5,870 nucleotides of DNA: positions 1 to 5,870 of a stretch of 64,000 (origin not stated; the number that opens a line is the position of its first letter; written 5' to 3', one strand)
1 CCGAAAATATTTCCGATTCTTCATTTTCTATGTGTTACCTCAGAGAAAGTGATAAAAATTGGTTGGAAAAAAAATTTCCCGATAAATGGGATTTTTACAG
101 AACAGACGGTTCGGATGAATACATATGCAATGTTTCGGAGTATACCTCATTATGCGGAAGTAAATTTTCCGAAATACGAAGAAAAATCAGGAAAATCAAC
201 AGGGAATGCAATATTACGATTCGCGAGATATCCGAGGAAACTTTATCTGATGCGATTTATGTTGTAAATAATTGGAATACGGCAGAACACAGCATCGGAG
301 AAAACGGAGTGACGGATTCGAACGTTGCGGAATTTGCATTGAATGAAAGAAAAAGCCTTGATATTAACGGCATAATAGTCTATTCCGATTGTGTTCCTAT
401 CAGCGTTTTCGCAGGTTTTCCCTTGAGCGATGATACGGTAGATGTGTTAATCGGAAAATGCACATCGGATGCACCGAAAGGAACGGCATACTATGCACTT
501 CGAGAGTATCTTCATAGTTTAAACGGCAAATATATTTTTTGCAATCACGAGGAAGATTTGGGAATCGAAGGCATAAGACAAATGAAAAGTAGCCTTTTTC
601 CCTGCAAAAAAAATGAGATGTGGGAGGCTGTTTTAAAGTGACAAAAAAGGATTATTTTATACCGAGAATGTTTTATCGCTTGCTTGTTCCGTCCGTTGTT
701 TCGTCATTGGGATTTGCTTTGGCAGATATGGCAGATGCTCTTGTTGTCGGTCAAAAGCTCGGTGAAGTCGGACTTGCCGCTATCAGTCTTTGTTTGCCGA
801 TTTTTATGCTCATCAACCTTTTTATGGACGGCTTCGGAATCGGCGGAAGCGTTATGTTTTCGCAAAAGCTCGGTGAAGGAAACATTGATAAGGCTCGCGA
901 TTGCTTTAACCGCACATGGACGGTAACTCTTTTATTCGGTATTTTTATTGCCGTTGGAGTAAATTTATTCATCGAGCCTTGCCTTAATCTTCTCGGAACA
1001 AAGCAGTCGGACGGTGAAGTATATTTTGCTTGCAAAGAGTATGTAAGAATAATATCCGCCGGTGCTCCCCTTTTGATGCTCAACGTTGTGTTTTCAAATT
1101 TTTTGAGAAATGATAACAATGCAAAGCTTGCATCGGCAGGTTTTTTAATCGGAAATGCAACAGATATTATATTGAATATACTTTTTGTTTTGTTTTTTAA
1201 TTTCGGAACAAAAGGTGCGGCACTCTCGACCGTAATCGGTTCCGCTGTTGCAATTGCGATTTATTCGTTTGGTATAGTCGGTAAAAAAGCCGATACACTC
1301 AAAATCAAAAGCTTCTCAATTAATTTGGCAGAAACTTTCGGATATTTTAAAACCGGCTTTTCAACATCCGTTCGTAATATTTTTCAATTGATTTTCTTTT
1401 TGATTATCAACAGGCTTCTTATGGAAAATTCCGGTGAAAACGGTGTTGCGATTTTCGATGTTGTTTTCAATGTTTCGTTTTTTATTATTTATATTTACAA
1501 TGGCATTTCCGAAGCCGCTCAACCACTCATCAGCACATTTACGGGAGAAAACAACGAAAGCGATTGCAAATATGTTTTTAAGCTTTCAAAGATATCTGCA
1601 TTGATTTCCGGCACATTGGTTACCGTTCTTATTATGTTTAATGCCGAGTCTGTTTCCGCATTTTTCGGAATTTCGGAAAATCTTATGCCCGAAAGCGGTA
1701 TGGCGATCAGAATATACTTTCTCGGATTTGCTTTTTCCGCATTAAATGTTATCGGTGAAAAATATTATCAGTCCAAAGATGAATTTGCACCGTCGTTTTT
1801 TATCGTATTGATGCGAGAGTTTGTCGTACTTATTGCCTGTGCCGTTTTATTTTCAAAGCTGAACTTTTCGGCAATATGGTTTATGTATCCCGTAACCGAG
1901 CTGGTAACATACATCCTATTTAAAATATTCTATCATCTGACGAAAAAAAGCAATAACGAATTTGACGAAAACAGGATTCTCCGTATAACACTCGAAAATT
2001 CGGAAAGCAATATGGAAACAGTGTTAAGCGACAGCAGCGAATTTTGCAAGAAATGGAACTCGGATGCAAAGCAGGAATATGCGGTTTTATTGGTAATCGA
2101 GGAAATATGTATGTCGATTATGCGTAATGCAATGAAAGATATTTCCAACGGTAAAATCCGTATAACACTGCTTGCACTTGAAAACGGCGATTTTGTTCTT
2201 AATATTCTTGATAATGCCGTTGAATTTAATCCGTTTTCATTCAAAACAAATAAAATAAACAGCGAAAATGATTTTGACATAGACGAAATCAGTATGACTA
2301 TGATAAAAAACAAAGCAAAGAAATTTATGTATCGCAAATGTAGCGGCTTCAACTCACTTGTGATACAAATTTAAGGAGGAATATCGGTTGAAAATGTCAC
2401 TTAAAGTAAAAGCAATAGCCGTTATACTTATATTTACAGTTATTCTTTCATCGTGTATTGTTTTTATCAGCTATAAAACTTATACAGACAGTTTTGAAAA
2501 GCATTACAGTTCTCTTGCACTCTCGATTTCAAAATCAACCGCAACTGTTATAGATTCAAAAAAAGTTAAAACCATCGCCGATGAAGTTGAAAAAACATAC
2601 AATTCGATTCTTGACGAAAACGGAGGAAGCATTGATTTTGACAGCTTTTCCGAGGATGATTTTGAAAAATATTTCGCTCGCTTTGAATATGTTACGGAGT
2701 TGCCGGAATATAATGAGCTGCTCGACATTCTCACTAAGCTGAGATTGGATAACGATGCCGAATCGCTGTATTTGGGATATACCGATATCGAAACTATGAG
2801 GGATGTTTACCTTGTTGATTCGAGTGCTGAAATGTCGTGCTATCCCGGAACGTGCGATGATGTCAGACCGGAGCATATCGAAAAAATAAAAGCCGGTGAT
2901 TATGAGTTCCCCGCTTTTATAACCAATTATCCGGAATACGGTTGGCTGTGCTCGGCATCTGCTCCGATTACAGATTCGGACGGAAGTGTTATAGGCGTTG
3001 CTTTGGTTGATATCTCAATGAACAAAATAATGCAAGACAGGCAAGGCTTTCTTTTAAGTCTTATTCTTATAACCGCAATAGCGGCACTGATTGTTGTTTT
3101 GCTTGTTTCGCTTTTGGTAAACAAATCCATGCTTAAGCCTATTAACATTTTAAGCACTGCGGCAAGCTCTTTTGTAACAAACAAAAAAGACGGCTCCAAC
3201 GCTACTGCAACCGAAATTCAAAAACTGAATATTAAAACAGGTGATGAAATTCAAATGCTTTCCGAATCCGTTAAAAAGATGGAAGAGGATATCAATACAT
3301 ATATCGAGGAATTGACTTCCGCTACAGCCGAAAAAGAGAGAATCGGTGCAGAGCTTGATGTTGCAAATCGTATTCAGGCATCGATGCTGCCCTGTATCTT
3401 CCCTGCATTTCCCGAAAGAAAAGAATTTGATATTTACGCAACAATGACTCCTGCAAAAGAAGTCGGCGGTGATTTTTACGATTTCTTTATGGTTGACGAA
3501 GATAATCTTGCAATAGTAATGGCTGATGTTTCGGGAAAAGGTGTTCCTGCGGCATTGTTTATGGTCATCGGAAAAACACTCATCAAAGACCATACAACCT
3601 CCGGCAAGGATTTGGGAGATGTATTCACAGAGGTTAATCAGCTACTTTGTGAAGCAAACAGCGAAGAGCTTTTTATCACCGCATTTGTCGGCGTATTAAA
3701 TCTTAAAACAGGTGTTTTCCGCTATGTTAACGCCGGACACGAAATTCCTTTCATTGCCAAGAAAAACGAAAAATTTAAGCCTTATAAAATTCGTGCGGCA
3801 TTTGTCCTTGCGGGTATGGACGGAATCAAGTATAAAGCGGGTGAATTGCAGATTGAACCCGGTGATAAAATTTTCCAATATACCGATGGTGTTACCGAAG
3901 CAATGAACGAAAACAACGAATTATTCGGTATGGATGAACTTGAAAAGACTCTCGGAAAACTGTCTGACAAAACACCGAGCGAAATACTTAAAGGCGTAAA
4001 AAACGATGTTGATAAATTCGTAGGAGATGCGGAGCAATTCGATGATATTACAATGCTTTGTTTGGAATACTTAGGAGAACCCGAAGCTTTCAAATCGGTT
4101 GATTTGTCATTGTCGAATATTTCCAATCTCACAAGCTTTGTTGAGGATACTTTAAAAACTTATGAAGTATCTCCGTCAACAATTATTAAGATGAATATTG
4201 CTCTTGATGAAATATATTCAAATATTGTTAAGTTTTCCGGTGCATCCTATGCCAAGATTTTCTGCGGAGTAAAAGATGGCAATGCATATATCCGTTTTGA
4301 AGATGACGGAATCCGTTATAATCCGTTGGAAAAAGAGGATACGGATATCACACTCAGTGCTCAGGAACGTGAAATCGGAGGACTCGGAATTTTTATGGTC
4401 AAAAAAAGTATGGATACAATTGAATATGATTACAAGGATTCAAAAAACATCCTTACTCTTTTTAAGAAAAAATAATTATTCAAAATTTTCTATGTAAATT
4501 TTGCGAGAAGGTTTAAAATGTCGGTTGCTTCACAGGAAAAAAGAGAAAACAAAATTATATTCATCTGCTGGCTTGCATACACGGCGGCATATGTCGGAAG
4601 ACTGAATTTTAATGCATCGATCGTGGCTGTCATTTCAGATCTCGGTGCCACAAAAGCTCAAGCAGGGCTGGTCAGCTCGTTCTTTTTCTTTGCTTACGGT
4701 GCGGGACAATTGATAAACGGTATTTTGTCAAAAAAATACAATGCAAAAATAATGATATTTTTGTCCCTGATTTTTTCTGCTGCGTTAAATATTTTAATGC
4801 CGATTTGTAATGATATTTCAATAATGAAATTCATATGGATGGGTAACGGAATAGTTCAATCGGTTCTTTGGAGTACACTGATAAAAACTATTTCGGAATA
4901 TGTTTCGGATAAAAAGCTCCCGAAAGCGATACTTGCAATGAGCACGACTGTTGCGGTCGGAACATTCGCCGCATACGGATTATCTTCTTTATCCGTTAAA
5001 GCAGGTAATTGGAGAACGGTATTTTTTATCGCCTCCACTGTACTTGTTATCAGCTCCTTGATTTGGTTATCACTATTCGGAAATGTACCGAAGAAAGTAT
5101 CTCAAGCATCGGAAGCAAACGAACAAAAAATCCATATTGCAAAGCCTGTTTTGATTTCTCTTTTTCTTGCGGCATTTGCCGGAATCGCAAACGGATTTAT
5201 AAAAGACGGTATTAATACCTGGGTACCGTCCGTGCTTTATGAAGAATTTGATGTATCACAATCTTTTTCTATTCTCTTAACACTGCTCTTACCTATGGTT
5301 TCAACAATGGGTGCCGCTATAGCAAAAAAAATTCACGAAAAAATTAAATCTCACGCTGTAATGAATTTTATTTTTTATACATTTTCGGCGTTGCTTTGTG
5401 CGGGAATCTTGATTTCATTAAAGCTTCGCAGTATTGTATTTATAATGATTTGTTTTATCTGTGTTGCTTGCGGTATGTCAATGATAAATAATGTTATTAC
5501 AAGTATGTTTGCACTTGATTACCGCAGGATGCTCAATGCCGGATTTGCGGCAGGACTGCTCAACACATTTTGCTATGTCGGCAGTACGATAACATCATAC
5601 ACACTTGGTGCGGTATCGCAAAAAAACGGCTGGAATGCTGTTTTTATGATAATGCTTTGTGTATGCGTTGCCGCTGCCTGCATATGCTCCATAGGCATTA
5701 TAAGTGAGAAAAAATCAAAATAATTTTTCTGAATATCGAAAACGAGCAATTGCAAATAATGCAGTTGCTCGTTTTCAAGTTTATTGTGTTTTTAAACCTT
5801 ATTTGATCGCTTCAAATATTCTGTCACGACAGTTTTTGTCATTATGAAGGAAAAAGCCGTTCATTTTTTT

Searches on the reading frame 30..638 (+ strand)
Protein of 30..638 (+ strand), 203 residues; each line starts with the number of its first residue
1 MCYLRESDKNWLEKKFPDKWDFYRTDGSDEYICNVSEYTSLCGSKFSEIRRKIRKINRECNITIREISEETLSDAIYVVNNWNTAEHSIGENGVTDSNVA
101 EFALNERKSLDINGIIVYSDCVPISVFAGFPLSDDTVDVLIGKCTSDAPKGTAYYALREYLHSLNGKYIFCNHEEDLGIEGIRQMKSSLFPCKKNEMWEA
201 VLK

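Call 43: search_protein_families(library=ncbifam, proteins=[window:30-638:+], max_evalue=1e-10)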
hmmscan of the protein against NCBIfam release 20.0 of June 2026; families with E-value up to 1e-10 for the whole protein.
window:30-638:+ (203 aa): 0 families

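Call 56: find_encoding_contigs(protein=window:30-638:+, flank=10000, max_places=3)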
Protein window:30-638:+ (203 aa): no gene with exactly this product is on record in the collection.

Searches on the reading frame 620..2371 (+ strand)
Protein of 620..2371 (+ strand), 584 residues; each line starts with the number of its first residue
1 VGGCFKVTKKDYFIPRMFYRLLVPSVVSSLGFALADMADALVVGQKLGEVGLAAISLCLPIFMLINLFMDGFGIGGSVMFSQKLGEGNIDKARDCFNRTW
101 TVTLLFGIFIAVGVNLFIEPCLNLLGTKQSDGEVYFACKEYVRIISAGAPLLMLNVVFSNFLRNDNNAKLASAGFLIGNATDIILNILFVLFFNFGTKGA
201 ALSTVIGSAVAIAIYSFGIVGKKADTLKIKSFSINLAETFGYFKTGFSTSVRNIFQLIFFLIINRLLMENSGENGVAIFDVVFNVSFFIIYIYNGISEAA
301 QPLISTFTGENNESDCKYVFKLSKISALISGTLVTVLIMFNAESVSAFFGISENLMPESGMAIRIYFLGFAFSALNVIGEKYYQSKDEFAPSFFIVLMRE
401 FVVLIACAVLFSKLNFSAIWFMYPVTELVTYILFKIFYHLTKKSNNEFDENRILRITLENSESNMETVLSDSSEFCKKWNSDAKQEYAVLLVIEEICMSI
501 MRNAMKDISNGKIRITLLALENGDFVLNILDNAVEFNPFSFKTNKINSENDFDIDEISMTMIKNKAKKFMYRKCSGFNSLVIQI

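Call 43: search_protein_families(library=ncbifam, proteins=[window:620-2371:+], max_evalue=1e-10)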
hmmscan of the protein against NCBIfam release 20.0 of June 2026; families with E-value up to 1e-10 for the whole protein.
window:620-2371:+ (584 aa): 6 families
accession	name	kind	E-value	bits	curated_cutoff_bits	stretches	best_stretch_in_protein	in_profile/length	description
NF007130.1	PRK09575.1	equivalog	1.6e-41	143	445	1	14-436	4-425/435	MATE family efflux transporter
TIGR00797.1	matE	subfamily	1e-40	139.9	147.4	1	24-420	1-396/396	MATE family efflux transporter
NF000217.1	MATE_multi_FepA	equivalog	1.1e-34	120.3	900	1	15-439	14-435/443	multidrug efflux MATE transporter FepA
NF052396.1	MATE_WgkD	equivalog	2.4e-20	72.9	510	1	23-440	10-425/428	tryglysin-associated MATE efflux transporter WgkD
NF041801.1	MATE_SolL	equivalog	8.8e-20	70.9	780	1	16-439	20-447/458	solanimycin export family MATE transporter SolL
NF041358.1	GntT_guanitoxin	equivalog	3.9e-13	49.2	525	1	8-386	6-381/438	guanitoxin biosynthesis MATE family efflux transporter GntT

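Call 53: find_encoding_contigs(protein=window:620-2371:+, flank=10000, max_places=3)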
Protein window:620-2371:+ (584 aa): no gene with exactly this product is on record in the collection.

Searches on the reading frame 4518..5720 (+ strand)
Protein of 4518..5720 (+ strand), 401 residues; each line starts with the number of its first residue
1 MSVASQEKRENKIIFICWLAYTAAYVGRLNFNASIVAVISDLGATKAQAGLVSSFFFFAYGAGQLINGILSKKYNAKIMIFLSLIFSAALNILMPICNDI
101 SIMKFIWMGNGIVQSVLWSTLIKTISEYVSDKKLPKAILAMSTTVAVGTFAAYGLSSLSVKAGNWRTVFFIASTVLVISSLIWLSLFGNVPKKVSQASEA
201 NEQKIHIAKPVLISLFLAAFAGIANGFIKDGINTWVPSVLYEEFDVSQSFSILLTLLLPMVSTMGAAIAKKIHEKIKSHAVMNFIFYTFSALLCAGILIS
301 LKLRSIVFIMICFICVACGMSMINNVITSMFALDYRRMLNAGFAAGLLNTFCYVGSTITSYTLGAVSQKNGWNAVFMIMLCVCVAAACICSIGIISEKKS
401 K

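Call 43: search_protein_families(library=ncbifam, proteins=[window:4518-5720:+], max_evalue=1e-10)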
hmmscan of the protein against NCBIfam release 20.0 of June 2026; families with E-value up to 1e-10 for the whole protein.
window:4518-5720:+ (401 aa): 7 families
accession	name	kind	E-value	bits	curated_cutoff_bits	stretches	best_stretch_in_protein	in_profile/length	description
TIGR00881.1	2A0104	subfamily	7.3e-30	104.2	407.75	1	18-376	1-379/379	phosphoglycerate transporter protein PgtP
NF008661.1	PRK11663.1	subfamily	2.5e-19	69.6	564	1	11-386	29-423/439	MFS transporter family glucose-6-phosphate receptor UhpC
TIGR00893.1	2A0114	subfamily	6.2e-17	61.6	395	1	19-390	1-394/399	D-galactonate transporter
TIGR00712.1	glpT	equivalog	1.4e-16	60.6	632.55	1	8-399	24-440/440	glycerol-3-phosphate transporter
TIGR00894.1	2A0114euk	subfamily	1.5e-14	53.4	626.45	1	47-203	76-235/465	Na(+)-dependent inorganic phosphate cotransporter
NF008433.0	PRK11273.1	equivalog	2.6e-14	53.2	748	1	12-400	29-441/452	glycerol-3-phosphate transporter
TIGR00880.1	2_A_01_02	superfamily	1.3e-12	48.1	131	0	55-182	2-133/141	multidrug resistance protein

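Call 58: find_encoding_contigs(protein=window:4518-5720:+, flank=10000, max_places=3)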
Protein window:4518-5720:+ (401 aa): 2 contigs read that carry it; 1 place shown.
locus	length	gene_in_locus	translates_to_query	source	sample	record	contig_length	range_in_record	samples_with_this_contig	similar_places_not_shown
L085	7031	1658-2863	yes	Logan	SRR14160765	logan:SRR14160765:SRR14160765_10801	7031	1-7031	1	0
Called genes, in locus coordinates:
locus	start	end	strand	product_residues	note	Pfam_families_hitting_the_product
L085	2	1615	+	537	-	?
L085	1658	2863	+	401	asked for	PF07690:MFS_1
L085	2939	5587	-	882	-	PF00535:Glycos_transf_2, PF10111:Glyco_tranf_2_2, PF13641:Glyco_tranf_2_3, PF04464:Glyphos_transf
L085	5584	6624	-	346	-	PF01757:Acyl_transf_3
